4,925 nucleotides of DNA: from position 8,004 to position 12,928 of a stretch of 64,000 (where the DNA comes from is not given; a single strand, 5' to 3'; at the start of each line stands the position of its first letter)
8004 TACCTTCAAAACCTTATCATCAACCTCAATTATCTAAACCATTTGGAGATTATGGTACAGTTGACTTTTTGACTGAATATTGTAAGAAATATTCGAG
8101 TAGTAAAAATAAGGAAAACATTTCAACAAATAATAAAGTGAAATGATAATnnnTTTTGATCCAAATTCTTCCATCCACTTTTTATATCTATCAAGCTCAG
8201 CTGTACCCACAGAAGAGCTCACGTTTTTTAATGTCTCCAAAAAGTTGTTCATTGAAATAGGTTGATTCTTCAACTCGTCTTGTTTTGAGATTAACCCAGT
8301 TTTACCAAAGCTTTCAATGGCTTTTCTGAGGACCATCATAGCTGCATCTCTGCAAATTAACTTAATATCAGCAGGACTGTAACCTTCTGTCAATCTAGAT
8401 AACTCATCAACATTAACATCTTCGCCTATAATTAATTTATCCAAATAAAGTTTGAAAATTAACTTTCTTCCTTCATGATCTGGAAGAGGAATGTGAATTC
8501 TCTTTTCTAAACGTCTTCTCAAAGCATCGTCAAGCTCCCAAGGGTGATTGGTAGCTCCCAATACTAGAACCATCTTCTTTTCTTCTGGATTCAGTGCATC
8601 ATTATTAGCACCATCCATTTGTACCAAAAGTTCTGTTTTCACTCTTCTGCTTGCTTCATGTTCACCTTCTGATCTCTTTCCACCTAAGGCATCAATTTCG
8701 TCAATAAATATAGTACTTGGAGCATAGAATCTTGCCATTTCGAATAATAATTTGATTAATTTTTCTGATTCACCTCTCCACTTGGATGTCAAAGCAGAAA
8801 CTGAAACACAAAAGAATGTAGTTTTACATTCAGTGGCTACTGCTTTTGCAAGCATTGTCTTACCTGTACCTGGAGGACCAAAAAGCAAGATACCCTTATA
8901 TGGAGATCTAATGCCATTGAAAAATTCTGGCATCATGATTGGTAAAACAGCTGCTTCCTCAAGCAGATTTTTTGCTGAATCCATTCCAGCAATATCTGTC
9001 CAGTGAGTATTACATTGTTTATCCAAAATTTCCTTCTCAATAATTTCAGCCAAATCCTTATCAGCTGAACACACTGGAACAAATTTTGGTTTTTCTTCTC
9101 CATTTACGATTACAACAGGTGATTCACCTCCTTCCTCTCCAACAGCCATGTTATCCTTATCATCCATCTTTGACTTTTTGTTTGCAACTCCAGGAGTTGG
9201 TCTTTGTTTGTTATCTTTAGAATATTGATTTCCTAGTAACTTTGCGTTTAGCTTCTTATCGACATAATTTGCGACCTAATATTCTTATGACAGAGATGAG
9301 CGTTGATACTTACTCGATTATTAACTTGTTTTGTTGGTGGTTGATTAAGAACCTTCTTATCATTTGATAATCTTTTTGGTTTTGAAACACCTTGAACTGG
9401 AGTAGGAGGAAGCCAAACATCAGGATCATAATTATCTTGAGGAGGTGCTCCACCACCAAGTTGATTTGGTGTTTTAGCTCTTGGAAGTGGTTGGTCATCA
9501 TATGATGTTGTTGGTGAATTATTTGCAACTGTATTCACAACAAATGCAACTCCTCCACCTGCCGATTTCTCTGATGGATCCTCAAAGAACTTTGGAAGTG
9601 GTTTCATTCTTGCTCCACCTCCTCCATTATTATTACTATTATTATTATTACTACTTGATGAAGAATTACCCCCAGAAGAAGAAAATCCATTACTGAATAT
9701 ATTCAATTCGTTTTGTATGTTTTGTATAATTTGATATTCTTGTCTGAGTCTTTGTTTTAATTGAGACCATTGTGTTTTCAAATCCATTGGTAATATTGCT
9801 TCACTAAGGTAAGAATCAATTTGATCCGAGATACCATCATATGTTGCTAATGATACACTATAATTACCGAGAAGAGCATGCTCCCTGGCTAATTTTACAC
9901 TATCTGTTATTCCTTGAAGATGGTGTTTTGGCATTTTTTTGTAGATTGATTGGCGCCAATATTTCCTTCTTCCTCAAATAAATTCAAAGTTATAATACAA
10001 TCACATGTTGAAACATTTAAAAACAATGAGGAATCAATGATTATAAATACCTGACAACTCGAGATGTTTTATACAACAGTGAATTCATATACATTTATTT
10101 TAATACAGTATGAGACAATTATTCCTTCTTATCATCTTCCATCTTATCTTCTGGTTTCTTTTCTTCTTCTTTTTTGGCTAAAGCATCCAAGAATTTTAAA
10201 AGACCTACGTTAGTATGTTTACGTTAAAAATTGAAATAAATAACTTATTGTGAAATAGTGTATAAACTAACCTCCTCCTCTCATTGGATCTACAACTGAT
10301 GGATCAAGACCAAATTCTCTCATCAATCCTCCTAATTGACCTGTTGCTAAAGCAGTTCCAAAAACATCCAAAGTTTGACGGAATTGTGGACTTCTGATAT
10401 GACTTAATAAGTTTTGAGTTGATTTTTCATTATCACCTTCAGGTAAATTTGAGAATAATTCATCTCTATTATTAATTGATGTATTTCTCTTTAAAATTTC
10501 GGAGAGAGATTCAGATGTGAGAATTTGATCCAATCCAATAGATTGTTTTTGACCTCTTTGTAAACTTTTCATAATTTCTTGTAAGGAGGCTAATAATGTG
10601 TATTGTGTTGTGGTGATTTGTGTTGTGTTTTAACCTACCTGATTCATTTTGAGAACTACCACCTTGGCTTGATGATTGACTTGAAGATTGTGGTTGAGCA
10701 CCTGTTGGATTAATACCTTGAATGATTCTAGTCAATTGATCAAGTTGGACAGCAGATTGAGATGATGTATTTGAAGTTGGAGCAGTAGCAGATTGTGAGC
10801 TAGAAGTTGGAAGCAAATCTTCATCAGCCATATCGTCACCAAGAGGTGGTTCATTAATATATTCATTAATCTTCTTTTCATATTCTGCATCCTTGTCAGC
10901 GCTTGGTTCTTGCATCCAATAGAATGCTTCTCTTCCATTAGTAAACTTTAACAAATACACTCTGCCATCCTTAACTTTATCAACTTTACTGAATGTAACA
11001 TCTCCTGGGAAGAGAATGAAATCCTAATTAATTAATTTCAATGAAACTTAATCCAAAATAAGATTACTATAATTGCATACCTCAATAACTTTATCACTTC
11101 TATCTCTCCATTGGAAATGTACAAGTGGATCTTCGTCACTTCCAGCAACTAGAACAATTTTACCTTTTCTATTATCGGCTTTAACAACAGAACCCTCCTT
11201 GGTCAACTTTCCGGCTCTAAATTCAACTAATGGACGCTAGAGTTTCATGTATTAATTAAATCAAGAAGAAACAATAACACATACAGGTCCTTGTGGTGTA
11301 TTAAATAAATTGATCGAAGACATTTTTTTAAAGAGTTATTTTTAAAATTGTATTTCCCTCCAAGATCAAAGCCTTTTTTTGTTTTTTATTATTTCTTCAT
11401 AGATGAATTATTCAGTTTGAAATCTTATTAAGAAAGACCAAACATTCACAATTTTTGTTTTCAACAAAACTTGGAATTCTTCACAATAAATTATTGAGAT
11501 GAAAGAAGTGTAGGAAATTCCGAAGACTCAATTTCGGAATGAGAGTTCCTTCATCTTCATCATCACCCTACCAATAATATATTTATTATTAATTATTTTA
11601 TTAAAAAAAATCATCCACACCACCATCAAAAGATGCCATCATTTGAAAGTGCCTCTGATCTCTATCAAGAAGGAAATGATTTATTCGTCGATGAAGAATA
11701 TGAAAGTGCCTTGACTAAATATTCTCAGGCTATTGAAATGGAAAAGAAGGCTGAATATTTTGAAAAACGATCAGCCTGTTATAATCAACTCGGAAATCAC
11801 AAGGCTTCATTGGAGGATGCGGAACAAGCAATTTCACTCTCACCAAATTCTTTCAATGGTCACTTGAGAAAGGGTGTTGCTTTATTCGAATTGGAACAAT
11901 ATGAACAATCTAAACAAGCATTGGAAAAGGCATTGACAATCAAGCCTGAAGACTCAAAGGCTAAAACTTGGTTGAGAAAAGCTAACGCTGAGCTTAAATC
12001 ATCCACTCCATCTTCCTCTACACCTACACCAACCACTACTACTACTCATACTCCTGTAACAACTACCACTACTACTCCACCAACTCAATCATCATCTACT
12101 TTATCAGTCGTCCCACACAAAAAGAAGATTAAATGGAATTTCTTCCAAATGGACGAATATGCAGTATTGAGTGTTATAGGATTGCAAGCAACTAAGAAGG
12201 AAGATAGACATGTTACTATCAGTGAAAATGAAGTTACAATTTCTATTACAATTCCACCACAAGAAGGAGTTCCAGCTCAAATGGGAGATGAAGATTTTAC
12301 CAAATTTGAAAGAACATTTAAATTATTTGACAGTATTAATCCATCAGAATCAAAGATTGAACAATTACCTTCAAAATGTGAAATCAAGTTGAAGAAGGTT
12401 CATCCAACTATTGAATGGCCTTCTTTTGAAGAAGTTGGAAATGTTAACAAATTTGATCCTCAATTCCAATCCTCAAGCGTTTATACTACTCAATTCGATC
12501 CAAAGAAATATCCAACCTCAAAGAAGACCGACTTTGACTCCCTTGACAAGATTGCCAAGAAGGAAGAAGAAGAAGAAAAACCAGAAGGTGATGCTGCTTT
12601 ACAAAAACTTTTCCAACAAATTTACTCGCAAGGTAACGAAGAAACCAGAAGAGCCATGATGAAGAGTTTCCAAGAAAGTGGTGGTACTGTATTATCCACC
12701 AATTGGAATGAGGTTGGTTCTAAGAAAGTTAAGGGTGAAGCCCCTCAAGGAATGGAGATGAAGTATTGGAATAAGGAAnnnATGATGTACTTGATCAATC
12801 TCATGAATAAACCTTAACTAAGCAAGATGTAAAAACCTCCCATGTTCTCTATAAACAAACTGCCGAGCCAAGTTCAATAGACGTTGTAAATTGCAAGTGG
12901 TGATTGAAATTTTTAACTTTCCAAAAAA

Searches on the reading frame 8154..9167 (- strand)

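Call 39: search_protein_families(library=pfam, proteins=[window:8154-9167:-], max_evalue=0.001)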
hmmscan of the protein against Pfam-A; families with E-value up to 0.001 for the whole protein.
window:8154-9167:- (338 aa): 8 families
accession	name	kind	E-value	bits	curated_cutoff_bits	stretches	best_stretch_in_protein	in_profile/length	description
PF00004.35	AAA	-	8e-42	143.2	21.2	1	93-228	1-131/131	ATPase family associated with various cellular activities (AAA)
PF17862.7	AAA_lid_3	-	2e-13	50.1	27.2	1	250-286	1-37/45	AAA+ lid domain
PF09336.16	Vps4_C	-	5.5e-08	33.1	21.3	1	296-336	21-61/61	Vps4 C terminal oligomerisation domain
PF05496.18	RuvB_N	-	1.4e-07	31.8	27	1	92-221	35-154/159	Holliday junction DNA helicase RuvB P-loop domain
PF13401.12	AAA_22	-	3e-05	24.8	27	1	93-131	8-48/130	AAA domain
PF07728.20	AAA_5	-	4.8e-05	23.8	22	1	93-159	2-76/139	AAA domain (dynein-related subfamily)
PF13173.12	AAA_14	-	0.00019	21.9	27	1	93-162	5-75/129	AAA domain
PF13191.12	AAA_16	-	0.00051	21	32.6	0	85-122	18-52/167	AAA ATPase domain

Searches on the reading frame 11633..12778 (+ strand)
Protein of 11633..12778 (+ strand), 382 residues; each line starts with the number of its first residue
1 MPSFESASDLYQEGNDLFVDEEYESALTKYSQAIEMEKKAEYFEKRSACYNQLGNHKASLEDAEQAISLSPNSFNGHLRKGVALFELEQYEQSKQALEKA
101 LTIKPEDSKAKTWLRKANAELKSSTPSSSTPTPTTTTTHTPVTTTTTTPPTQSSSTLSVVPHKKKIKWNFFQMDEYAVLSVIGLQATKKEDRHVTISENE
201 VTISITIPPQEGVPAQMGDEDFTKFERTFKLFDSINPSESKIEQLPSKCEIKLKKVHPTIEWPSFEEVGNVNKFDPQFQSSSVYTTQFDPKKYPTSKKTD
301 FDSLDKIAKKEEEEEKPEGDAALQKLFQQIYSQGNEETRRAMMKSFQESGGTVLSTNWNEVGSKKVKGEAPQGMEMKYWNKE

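Call 39: search_protein_families(library=pfam, proteins=[window:11633-12778:+], max_evalue=0.001)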
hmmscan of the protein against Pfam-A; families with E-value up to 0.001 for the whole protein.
window:11633-12778:+ (382 aa): 11 families
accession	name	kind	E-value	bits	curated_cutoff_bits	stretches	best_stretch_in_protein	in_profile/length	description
PF05002.20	SGS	-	2.3e-31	108.2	23.9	1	300-379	2-82/82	SGS domain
PF00515.34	TPR_1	-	2.3e-13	49.8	27.8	1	76-107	3-34/34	Tetratricopeptide repeat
PF07719.23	TPR_2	-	5.1e-11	42.3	27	1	76-107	3-34/34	Tetratricopeptide repeat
PF13414.12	TPR_11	-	5e-09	36.1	26.8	0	50-87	4-41/42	TPR repeat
PF13181.12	TPR_8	-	1.1e-08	35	25.7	1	78-107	5-34/34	Tetratricopeptide repeat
PF25575.1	TPR_BSK1_C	-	1.3e-06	28.7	42.2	1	11-72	46-109/118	Serine/threonine-protein kinase BSK1-like, TPR repeats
PF13432.12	TPR_16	-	9.1e-06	26.5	32.7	0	11-73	1-64/65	Tetratricopeptide repeat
PF14559.12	TPR_19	-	0.00014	22.6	25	1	53-111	4-62/68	Tetratricopeptide repeat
PF04969.22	CS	-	0.00015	23.1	21.3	1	185-255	20-78/78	CS domain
PF13424.12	TPR_12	-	0.00032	21.3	30.1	0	48-104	11-75/77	Tetratricopeptide repeat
PF13429.12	TPR_15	-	0.00041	20.3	26.2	0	24-101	130-203/280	Tetratricopeptide repeat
